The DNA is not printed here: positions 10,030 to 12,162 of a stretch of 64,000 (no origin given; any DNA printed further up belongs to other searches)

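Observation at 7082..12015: Two-gene MTase-TRD + SNF2-helicase module: candidate minimal DISARM/BREX-like defense system with no nuclease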

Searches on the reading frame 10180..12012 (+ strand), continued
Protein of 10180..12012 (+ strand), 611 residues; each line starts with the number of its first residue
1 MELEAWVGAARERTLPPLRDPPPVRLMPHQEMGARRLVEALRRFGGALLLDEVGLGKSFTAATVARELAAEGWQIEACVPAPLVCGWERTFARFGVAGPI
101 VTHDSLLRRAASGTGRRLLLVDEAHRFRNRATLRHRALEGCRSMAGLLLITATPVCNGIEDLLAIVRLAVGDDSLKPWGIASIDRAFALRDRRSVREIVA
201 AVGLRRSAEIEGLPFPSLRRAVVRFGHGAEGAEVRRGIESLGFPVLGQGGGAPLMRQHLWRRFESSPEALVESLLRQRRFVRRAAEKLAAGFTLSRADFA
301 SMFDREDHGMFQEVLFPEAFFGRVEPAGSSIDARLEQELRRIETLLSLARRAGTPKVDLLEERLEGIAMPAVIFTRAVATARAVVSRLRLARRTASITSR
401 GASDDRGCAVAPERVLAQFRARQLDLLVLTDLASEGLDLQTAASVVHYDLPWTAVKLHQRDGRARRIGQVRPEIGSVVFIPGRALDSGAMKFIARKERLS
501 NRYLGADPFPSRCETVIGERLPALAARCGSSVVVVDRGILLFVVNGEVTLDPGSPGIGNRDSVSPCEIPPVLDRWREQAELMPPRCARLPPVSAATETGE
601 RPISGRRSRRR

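Call 17: find_encoding_contigs(protein=P0086, flank=10000, max_places=1)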
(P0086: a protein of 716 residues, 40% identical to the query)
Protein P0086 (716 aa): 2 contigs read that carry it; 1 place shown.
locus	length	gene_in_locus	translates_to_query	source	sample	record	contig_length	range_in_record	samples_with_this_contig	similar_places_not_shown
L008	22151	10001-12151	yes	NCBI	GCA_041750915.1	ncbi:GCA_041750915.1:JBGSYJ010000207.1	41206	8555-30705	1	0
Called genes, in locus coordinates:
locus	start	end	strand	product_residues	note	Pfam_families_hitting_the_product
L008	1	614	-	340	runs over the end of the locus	PF00425:Chorismate_bind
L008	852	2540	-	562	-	PF07969:Amidohydro_3, PF01979:Amidohydro_1 (weak)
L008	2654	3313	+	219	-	PF01464:SLT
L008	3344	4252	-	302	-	PF01513:NAD_kinase, PF20143:NAD_kinase_C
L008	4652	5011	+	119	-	PF12836:HHH_3, PF14520:HHH_5 (faint), PF00633:HHH (faint), PF03934:T2SSK (weak)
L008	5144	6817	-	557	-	PF01663:Phosphodiest (weak)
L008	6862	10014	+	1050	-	PF25120:DUF7814 (weak), PF02384:N6_Mtase (weak), PF20473:MmeI_Mtase, PF07669:Eco57I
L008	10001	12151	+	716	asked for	PF04851:ResIII (faint), PF00176:SNF2-rel_dom, PF00271:Helicase_C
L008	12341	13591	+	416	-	PF00072:Response_reg, PF00158:Sigma54_activat, PF14532:Sigma54_activ_2, PF00004:AAA (weak), PF07728:AAA_5, PF25601:AAA_lid_14, PF02954:HTH_8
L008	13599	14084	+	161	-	PF02643:DUF192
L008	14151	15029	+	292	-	PF01694:Rhomboid (weak)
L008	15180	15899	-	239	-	-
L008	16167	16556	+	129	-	PF01242:PTPS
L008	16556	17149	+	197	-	PF08819:DUF1802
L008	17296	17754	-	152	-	PF14539:DUF4442, PF13622:4HBT_3 (weak), PF03061:4HBT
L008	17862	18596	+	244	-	-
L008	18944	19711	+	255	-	PF04542:Sigma70_r2, PF07638:Sigma70_ECF (weak), PF08281:Sigma70_r4_2, PF04545:Sigma70_r4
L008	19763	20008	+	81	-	PF13490:zf-HC2 (faint)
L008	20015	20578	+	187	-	PF01725:Ham1p_like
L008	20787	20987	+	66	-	-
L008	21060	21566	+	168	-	-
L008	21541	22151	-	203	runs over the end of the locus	PF01121:CoaE, PF13238:AAA_18 (faint)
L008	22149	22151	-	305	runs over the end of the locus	PF00763:THF_DHG_CYH, PF02882:THF_DHG_CYH_C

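Call 25: search_solved_structures(query=window:10180-12012:+, max_evalue=0.001)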
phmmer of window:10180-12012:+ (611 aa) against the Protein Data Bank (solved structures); distinct sequences matched with E-value up to 0.001: 79 (the best 60 are shown).
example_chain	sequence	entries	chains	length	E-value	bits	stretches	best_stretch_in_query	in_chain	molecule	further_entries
6gej_M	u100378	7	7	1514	3.6e-09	38.9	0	26-103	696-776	Helicase SWR1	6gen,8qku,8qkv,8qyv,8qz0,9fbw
9b1d_A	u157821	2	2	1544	3.8e-09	38.8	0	26-103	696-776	Helicase SWR1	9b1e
9kby_A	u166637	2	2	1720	1.5e-08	36.9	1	368-466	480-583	Dicer-like protein 4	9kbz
6ryr_W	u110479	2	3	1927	2.7e-08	36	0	118-168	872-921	Chromodomain-helicase-DNA-binding protein 4,Chromodomain-helicase-DNA-binding protein 4,Ch | Chromodomain-helicase-DNA-binding protein 4,CHD4,Chromodomain-helic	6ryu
3eaq_A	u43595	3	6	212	2e-07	33.1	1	371-470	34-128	Heat resistant RNA dependent ATPase | Hera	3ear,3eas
8so8_A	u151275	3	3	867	3e-07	32.6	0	411-471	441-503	RNA polymerase-associated protein RapA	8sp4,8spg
6pwf_K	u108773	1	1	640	3.5e-07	32.4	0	426-501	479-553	chromatin remodeling factor ISWI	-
6bog_A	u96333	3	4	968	4.2e-07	32.1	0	411-471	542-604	RNA polymerase-associated protein RapA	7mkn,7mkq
7m8e_F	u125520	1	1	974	4.3e-07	32.1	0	411-471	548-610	RNA polymerase-associated protein RapA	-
4s20_K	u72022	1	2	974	4.6e-07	32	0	411-471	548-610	RNA polymerase-associated protein RapA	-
4kbf_A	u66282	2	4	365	1.4e-06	30.3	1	371-469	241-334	Heat resistant RNA dependent ATPase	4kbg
7otq_K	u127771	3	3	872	1.5e-06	30.2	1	117-168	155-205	Chromodomain-helicase-DNA-binding protein 1-like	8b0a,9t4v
7epu_B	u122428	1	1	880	1.6e-06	30.2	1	117-168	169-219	Chromodomain-helicase-DNA-binding protein 1-like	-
5gi4_A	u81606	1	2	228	1.7e-06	30.1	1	371-471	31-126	ATP-dependent RNA helicase DeaD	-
3i32_A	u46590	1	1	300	1.7e-06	30.1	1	371-470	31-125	Heat resistant RNA dependent ATPase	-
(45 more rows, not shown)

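Call 28: find_related_loci(query=A2, collection=genome_contigs, flank=6000)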
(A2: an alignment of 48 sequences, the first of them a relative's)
Query A2 (611 aa) in genome_contigs; peptide patterns used: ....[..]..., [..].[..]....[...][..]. (x = any residue, [..] = any of these).
600 stretches matched a pattern (row limit reached: there are more); 578 encode a relative of the query (tblastn E <= 1e-3); the best 80 are kept; 80 distinct loci.
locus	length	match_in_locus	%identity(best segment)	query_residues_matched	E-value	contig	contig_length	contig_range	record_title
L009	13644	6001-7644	44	29-585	6e-117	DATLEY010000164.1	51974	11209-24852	MAG TPA_asm: Thermoanaerobaculia bacterium isolate SMAG_U14388 k141_2582952, whole genome shotgun sequence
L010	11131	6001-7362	43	26-505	7e-91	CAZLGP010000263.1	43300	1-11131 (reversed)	MAG TPA_asm: uncultured Thermoanaerobaculia bacterium isolate binchicken_co31_43 genome assembly, contig: k141_1491277,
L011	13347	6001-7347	44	26-504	1e-90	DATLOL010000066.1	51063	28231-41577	MAG TPA_asm: Thermoanaerobaculia bacterium isolate SMAG_U13825 k141_4353239, whole genome shotgun sequence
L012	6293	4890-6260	43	26-504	2e-89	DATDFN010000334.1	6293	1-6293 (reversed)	MAG TPA_asm: Candidatus Binatia bacterium isolate SMAG_U227 k141_619487, whole genome shotgun sequence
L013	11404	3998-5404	44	18-504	4e-89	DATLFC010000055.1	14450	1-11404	MAG TPA_asm: Thermoanaerobaculia bacterium isolate SMAG_U14392 k141_3425393, whole genome shotgun sequence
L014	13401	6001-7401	45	26-506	2e-88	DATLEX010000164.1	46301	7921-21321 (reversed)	MAG TPA_asm: Thermoanaerobaculia bacterium isolate SMAG_U14387 k141_894174, whole genome shotgun sequence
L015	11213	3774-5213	42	26-516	7e-88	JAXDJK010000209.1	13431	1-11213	MAG: Acidobacteriota bacterium isolate BP_57 scaffold_1954443, whole genome shotgun sequence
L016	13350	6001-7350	44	26-499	2e-87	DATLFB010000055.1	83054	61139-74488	MAG TPA_asm: Thermoanaerobaculia bacterium isolate SMAG_U14391 k141_1664152, whole genome shotgun sequence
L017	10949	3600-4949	43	26-506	3e-87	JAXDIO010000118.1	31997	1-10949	MAG: Thermoanaerobaculia bacterium isolate BP_55 scaffold_4882735, whole genome shotgun sequence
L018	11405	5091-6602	43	3-504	7e-87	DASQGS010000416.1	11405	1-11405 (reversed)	MAG TPA_asm: Thermoanaerobaculia bacterium isolate SMAG_U11813 k141_765268, whole genome shotgun sequence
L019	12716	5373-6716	43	26-504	3e-86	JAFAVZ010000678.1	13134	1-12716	MAG: Acidobacteriota bacterium isolate CP_BM_RX_49 BM_RX_k147_8150517, whole genome shotgun sequence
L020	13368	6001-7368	41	26-507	4e-86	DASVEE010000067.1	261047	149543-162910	MAG TPA_asm: Thermoanaerobaculia bacterium isolate SMAG_U2052 k141_384892, whole genome shotgun sequence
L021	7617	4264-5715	42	24-524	4e-86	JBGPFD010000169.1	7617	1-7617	MAG: Thermoanaerobaculia bacterium isolate OBJ_0618_7090110_75 k141_612128_length_7617_cov_22.7624, whole genome shotgun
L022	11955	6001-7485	41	15-505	2e-86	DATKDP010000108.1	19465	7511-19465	MAG TPA_asm: Thermoanaerobaculia bacterium isolate SMAG_U14476 k141_3047778, whole genome shotgun sequence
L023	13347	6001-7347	42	26-505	2e-85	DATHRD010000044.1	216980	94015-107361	MAG TPA_asm: Thermoanaerobaculia bacterium isolate SMAG_U12756 k141_3330184, whole genome shotgun sequence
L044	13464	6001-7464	38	23-502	7e-57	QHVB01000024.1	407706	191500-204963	MAG: Gemmatimonadetes bacterium isolate AG14 14_0929_12_30cm_scaffold_1_curated, whole genome shotgun sequence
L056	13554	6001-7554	34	12-510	3e-50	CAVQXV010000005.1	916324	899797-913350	MAG: uncultured Gemmatimonadales bacterium isolate MFD00008.bin.2.66 genome assembly, contig: contig_59099, whole genome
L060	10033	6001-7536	34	26-487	5e-48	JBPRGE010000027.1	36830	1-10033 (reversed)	MAG: Candidatus Longimicrobiales bacterium M2_2A_002 megahit_69215, whole genome shotgun sequence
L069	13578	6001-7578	33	15-510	3e-45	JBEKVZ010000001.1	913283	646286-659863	MAG: Gemmatimonadales bacterium isolate SPRUCE 616 SPRUCE_616_1, whole genome shotgun sequence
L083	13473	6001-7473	32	24-481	3e-37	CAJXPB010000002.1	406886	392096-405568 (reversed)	MAG TPA_asm: uncultured proteobacterium isolate SRR6201613_bin.14_MetaBAT_v2.12.1_MAG genome assembly, contig: NODE_6_le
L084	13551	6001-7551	32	22-487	4e-36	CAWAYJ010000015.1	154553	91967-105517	MAG: uncultured Gemmatimonadales bacterium isolate MFD05684.bin.1.259 genome assembly, contig: contig_44695, whole genom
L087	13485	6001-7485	33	26-486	1e-34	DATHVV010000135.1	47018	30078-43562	MAG TPA_asm: Longimicrobiales bacterium isolate SMAG_U16142 k141_934216, whole genome shotgun sequence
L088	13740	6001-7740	28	21-521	7e-33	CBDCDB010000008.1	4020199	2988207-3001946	MAG: Truepera sp. isolate a439da2a-a1a7-49fd-9a1e-efe41fcb63e2 genome assembly, contig: contig_5, whole genome shotgun s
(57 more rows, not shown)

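Call 39: find_related_loci(query=A2, collection=viral_contigs, flank=6000)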
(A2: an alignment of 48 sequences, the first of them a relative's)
Query A2 (611 aa) in viral_contigs; peptide patterns used: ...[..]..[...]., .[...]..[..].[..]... (x = any residue, [..] = any of these).
203 stretches matched a pattern; 64 encode a relative of the query (tblastn E <= 1e-3); 64 distinct loci.
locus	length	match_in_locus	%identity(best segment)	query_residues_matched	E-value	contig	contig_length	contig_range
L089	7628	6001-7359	44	26-504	3e-92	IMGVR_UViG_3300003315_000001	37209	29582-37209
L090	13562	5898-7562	37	27-469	7e-19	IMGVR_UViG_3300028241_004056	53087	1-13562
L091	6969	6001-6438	31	27-168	1e-15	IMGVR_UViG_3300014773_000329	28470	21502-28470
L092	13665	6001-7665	31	27-469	4e-15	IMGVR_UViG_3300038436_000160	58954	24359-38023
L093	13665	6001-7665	31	27-469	5e-15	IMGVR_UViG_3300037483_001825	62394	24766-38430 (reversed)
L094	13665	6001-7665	31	27-469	7e-15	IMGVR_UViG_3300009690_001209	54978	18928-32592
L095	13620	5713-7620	28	24-486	2e-14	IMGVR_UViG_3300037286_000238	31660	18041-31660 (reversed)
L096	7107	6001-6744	30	261-505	8e-14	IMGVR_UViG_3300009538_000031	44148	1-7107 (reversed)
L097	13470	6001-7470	22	21-507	1e-13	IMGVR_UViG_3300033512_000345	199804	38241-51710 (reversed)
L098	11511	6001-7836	34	23-474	2e-11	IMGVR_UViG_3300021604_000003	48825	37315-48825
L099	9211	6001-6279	37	413-505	2e-11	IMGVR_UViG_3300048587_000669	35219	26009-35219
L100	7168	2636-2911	35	410-498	5e-11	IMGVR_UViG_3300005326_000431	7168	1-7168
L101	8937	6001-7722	35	28-479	4e-11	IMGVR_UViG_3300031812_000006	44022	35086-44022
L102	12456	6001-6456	32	24-172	3e-9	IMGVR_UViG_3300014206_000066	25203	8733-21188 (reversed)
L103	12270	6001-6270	37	413-505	1e-9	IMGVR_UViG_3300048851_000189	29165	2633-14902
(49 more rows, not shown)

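Call 40: search_dna_similar(query=window:10180-12012:+, collection=plasmids, mode=protein, max_rows=15)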
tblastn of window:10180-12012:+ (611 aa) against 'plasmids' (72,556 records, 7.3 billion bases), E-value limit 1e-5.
Records with a match: 268; places in all: 277; records where one place covers at least 80% of the query: 0.
Best place of each record, by identity: <60% 268.
By first word of the organism name: Deinococcus 18; Acinetobacter 18; Listeria 17; Bacillus 16; Escherichia 14; Nostoc 12; Rhodococcus 10; Lactococcus 8; Leptolyngbya 8; Enterococcus 8; and 87 more.
By predicted mobility (MOB-suite, as given by PLSDB): non-mobilizable 153; mobilizable 71; conjugative 44.
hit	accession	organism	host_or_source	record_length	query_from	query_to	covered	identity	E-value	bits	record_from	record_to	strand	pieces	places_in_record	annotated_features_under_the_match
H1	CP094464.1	Deinococcus radiodurans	prokaryote,soil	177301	37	517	79%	24.6%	8e-12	76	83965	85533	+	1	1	DEAD/DEAH box helicase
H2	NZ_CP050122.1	Deinococcus radiodurans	whole organism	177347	37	517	79%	24.6%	1e-11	76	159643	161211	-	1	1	helicase-related protein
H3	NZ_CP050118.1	Deinococcus radiodurans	whole organism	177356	37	517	79%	24.6%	1e-11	76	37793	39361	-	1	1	helicase-related protein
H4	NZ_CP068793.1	Deinococcus radiodurans R1 = ATCC 13939 = DSM 20539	cell culture,Orsay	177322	37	517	79%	24.6%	1e-11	76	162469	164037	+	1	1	helicase-related protein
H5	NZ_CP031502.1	Deinococcus radiodurans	Single cell,Irradiated ground pork and ...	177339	37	517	79%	24.6%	1e-11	76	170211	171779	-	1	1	helicase-related protein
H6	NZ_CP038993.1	Deinococcus radiodurans R1 = ATCC 13939 = DSM 20539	cell culture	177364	37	517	79%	24.6%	1e-11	76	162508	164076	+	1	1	helicase-related protein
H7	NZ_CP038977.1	Deinococcus radiodurans R1 = ATCC 13939 = DSM 20539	cell culture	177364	37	517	79%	24.6%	1e-11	76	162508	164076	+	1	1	helicase-related protein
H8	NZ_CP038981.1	Deinococcus radiodurans R1 = ATCC 13939 = DSM 20539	cell culture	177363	37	517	79%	24.6%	1e-11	76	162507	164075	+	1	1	helicase-related protein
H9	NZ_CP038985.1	Deinococcus radiodurans R1 = ATCC 13939 = DSM 20539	cell culture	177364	37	517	79%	24.6%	1e-11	76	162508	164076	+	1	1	helicase-related protein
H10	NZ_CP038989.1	Deinococcus radiodurans R1 = ATCC 13939 = DSM 20539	cell culture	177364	37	517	79%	24.6%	1e-11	76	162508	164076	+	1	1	helicase-related protein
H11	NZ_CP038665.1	Deinococcus radiodurans R1 = ATCC 13939 = DSM 20539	cell culture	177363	37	517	79%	24.6%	1e-11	76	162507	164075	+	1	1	helicase-related protein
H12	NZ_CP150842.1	Deinococcus radiodurans R1 = ATCC 13939 = DSM 20539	Single cell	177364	37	517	79%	24.6%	1e-11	76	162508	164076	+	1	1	helicase-related protein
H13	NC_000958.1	Deinococcus radiodurans R1 = ATCC 13939 = DSM 20539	-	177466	37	517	79%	24.6%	1e-11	76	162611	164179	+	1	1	helicase-related protein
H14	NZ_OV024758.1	Deinococcus radiodurans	-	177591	37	517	79%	24.6%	1e-11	76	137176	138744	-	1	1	helicase-related protein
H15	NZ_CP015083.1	Deinococcus radiodurans R1 = ATCC 13939 = DSM 20539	single cell,Irradiated ground pork and ...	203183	37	517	79%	24.6%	1e-11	76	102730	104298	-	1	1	helicase-related protein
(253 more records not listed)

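Call 41: get_annotated_region(hit=H13, flank=8000)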
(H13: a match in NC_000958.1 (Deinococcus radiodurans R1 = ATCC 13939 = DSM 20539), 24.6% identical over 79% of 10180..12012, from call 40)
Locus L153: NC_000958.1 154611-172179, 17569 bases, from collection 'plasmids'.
description: Deinococcus radiodurans R1 = ATCC 13939 = DSM 20539 plasmid MP1, complete sequence
organism: Deinococcus radiodurans R1 = ATCC 13939 = DSM 20539 (NCBI taxid 243230)
taxonomy: Bacteria; Deinococcota; Deinococci; Deinococcales; Deinococcaceae; Deinococcus; Deinococcus radiodurans; Deinococcus radiodurans R1 = ATCC 13939 = DSM 20539
host: -; source: -; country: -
typing (MOB-suite, as given by PLSDB): mobilizable; relaxase MOBP
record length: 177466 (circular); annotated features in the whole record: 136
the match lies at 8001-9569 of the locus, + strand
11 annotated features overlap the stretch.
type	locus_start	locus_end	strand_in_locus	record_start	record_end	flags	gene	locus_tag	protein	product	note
CDS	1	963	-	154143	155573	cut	-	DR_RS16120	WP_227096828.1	sodium:alanine symporter family protein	GO:0006865 - amino acid transport [Evidence IEA]; GO:0006814 - sodium ion transport [Evidence IEA]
CDS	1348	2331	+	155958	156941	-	-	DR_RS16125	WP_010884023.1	IS4-like element ISDra1 family transposase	GO:0006313 - DNA transposition [Evidence IEA]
CDS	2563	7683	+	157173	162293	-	-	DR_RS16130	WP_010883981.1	DEAD/DEAH box helicase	-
CDS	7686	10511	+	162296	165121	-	-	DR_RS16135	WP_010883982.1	helicase-related protein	-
CDS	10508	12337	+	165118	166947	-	-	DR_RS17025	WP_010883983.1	class I SAM-dependent DNA methyltransferase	-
CDS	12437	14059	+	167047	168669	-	-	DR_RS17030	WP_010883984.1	class I SAM-dependent DNA methyltransferase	-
CDS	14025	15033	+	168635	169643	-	-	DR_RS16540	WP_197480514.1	IS630-like element ISDra3 family transposase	GO:0006313 - DNA transposition [Evidence IEA]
CDS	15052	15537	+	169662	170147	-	-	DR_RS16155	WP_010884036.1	hypothetical protein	-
CDS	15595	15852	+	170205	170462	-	-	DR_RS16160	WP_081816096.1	type II toxin-antitoxin system HicA family toxin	-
CDS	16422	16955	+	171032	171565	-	-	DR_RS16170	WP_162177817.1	hypothetical protein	-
CDS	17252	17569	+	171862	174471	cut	-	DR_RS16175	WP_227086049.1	McrB family protein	-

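Call 60: predict_structure(alignment_id=A2)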
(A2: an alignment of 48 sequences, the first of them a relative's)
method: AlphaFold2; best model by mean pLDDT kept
length: 611 residues; sequences in the alignment: 48
mean_pLDDT: 87.9   pTM: 0.88
mean pLDDT of the five models: 87.9, 86.7, 85.8, 85.3, 84.8
residues with pLDDT >= 90: 432; 70-90: 105; 50-70: 37; < 50: 37
segments of 3 or more residues with pLDDT < 50: 306-319, 591-611
pLDDT, mean of each block of 10 residues (from residue 1): 95 93 93 97 96 94 98 97 94 97 90 87 94 93 94 80 95 92 94 95 94 94 95 97 81 90 96 94 87 68 53 46 60 94 98 96 97 96 97 96 97 95 97 83 96 83 91 96 74 86 90 81 95 96 95 84 96 92 68 43 36 33
secondary structure, 60 per line:
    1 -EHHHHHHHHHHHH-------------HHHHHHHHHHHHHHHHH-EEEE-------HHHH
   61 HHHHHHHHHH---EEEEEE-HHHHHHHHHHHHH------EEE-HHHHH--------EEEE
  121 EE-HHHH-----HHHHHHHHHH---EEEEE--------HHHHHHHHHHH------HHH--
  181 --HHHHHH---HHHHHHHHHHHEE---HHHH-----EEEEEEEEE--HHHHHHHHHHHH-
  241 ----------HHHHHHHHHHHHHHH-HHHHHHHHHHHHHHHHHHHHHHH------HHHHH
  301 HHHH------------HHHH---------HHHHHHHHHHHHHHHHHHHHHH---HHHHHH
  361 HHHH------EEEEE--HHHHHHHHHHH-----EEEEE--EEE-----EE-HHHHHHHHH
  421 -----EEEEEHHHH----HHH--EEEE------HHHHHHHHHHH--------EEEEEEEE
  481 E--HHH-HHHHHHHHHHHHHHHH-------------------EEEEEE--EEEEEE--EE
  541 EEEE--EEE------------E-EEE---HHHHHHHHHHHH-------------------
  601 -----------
elements in order: H3-14 H28-44 E46-49 H57-70 E74-79 H81-93 E100-102 H104-108 E117-122 H124-127 H133-142 E146-150 H159-169 H183-188 H192-202 H208-211 E217-225 H228-239 H251-265 H267-289 H296-304 H317-320 H330-351 H355-364 E371-375 H378-388 E394-398 E401-403 H412-420 E426-430 H431-434 E444-447 H454-464 E473-481 H488-503 E523-528 E531-536 E539-544 E547-549 E564-566 H570-581
